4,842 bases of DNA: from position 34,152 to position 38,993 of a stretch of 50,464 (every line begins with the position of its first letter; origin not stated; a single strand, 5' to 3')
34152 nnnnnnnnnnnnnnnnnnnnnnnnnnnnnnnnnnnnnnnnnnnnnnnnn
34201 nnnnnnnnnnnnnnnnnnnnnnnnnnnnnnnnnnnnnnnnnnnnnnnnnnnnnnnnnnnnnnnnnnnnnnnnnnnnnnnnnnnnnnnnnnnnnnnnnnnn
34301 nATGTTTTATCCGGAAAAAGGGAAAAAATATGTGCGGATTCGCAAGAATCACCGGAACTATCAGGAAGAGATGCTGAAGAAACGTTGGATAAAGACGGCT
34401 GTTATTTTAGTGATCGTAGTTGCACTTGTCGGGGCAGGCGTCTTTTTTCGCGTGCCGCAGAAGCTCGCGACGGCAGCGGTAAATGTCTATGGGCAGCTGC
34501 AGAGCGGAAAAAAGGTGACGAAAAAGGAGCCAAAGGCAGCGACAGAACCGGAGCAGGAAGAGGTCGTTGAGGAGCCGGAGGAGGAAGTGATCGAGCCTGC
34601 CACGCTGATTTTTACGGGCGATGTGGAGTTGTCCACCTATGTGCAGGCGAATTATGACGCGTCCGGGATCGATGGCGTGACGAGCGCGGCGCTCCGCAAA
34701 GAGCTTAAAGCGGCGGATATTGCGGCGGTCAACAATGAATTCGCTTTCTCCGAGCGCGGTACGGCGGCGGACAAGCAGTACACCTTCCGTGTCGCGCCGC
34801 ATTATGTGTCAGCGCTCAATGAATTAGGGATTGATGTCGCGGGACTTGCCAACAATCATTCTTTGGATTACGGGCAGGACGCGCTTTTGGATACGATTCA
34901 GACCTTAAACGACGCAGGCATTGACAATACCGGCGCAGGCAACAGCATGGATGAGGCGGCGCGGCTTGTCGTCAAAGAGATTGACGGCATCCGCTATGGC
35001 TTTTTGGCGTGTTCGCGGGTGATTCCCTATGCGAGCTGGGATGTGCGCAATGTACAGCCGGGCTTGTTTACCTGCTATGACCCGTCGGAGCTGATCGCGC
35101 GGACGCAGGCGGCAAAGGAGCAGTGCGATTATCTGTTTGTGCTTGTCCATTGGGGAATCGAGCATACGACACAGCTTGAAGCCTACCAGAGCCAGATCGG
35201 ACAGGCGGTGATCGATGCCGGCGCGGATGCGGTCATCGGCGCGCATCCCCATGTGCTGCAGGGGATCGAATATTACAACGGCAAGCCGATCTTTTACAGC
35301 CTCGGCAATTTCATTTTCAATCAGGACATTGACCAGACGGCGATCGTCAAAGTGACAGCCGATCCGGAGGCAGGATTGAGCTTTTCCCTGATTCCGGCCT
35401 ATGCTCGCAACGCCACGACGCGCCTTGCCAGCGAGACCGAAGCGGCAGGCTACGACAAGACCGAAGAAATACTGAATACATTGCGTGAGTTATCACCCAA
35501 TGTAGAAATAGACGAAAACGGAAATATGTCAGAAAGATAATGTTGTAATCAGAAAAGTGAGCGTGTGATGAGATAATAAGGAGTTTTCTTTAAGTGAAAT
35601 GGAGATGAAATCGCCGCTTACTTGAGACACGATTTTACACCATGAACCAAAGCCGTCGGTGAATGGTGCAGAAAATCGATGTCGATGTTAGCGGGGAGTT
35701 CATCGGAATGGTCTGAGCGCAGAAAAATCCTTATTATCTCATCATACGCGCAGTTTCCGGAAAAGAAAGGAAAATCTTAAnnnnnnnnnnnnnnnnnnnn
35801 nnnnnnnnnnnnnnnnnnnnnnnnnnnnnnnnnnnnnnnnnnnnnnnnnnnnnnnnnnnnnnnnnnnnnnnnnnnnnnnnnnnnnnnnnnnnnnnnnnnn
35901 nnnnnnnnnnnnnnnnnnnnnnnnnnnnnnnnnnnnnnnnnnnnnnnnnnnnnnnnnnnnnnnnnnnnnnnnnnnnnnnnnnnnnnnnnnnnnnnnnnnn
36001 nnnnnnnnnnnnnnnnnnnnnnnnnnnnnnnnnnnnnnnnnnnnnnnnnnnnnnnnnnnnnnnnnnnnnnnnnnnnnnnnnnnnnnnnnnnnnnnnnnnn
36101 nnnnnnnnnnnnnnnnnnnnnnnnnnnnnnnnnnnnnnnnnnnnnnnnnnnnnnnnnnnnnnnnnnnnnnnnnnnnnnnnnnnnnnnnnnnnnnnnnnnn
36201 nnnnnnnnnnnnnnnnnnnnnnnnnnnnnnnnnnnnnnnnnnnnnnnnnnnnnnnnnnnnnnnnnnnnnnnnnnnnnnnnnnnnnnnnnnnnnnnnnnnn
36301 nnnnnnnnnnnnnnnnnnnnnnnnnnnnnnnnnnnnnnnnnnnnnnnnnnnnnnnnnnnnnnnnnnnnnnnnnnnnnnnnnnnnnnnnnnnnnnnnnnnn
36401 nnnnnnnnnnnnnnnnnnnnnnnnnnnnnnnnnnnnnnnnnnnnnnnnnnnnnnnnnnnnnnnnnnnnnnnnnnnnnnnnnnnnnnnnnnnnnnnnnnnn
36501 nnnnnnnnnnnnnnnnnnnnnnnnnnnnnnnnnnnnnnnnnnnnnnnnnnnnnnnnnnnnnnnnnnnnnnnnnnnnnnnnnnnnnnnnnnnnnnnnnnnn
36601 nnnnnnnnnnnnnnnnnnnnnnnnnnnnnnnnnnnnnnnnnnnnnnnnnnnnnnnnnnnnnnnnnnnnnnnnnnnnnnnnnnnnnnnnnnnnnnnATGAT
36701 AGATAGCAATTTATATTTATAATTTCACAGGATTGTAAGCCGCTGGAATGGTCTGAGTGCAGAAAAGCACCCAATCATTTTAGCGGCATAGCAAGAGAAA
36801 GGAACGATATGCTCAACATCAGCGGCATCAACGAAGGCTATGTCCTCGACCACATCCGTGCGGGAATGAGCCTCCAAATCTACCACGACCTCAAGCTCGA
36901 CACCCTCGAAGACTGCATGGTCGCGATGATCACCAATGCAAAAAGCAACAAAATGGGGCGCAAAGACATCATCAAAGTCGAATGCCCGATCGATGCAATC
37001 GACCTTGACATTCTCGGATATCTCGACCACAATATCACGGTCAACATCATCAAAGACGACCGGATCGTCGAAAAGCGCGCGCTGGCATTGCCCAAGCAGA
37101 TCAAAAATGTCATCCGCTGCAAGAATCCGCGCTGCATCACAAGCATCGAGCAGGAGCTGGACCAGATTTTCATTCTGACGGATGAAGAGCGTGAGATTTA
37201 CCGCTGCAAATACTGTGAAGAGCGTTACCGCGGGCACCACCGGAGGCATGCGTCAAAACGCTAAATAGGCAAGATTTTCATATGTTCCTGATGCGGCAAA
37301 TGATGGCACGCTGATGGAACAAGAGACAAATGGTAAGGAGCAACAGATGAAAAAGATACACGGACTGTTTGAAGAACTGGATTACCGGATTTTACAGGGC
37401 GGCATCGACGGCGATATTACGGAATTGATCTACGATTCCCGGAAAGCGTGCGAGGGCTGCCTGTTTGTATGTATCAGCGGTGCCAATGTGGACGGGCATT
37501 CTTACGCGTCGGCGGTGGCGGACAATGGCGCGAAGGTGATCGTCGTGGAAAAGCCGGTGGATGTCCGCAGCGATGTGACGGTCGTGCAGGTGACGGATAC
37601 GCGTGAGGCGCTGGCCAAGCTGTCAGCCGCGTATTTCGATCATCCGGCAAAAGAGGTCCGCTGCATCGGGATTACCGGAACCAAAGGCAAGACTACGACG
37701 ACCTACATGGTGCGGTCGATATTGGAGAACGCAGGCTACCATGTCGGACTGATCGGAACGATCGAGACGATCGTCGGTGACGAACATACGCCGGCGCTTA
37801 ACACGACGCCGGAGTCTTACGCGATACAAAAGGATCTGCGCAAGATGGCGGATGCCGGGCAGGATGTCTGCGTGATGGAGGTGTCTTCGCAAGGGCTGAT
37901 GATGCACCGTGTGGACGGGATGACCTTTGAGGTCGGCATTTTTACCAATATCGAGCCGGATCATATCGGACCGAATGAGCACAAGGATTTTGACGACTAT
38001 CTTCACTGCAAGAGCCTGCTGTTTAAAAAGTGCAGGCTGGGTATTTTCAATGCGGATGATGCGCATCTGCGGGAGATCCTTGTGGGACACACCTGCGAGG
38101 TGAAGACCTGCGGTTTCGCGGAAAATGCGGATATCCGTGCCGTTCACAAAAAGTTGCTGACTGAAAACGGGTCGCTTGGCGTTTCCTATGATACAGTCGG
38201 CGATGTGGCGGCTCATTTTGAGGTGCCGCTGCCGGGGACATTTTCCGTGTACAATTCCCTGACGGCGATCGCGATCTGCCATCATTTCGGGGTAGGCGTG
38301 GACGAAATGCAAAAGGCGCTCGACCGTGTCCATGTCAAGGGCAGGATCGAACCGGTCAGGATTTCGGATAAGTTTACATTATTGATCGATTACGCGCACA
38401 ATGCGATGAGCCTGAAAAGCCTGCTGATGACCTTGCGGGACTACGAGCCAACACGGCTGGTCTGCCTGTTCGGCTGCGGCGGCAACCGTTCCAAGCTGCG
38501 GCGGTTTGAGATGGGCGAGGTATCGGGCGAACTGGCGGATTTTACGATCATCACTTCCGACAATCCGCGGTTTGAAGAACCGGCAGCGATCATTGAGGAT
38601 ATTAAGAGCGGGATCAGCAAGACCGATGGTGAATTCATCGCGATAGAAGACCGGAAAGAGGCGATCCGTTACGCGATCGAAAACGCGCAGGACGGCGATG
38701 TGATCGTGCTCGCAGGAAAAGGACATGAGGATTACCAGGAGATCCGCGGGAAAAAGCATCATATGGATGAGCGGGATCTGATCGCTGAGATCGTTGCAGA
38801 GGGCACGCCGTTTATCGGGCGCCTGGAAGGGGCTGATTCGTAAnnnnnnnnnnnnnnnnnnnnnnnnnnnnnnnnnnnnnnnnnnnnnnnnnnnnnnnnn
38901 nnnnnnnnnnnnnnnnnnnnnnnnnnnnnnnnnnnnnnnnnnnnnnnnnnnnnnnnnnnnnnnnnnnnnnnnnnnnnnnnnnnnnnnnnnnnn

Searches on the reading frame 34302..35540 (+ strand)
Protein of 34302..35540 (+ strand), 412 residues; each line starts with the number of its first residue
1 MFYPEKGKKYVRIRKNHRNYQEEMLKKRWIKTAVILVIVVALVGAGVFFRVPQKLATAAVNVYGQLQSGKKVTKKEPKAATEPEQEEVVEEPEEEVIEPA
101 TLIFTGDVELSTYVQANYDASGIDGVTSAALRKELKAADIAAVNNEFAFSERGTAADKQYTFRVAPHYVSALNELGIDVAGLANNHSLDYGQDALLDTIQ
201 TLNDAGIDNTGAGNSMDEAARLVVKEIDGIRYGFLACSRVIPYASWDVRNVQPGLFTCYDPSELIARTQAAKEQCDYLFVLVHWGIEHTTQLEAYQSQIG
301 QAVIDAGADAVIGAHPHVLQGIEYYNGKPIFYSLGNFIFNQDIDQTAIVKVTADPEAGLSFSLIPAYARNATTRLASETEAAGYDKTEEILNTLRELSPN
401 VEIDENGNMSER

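Call 35: search_protein_families(library=pfam, proteins=[window:34302-35540:+], max_evalue=0.001)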
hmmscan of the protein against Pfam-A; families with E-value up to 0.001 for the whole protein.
window:34302-35540:+ (412 aa): 1 family
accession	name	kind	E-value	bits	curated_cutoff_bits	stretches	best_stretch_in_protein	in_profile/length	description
PF09587.15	PGA_cap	-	3.1e-67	227.2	27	1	101-341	1-255/255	Bacterial capsule synthesis protein PGA_cap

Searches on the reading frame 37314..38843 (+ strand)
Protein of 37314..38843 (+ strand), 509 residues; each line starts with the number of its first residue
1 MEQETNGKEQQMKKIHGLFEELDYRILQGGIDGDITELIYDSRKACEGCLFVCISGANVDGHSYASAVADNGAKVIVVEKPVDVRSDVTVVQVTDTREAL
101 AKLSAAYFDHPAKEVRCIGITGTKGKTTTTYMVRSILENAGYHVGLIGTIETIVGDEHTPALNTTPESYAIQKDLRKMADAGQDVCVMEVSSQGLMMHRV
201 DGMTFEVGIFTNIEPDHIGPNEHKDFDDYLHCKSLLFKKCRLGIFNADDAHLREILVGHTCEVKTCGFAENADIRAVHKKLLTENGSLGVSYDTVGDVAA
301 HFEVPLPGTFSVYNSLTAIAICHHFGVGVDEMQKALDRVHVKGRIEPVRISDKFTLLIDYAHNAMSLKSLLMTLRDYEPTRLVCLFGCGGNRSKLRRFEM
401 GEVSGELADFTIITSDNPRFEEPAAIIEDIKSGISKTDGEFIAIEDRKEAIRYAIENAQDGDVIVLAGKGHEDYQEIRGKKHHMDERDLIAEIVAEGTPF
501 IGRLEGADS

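Call 35: search_protein_families(library=pfam, proteins=[window:37314-38843:+], max_evalue=0.001)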
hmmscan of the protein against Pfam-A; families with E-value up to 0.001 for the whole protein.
window:37314-38843:+ (509 aa): 3 families
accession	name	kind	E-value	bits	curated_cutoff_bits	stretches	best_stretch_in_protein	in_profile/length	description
PF08245.18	Mur_ligase_M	-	2e-45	155.7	24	1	120-321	1-199/200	Mur ligase middle domain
PF02875.26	Mur_ligase_C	-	1.2e-31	110.6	28.4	1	343-470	1-127/127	Mur ligase, glutamate ligase domain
PF01225.30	Mur_ligase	-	1.1e-09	39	21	1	35-107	2-94/95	Mur ligase family, catalytic domain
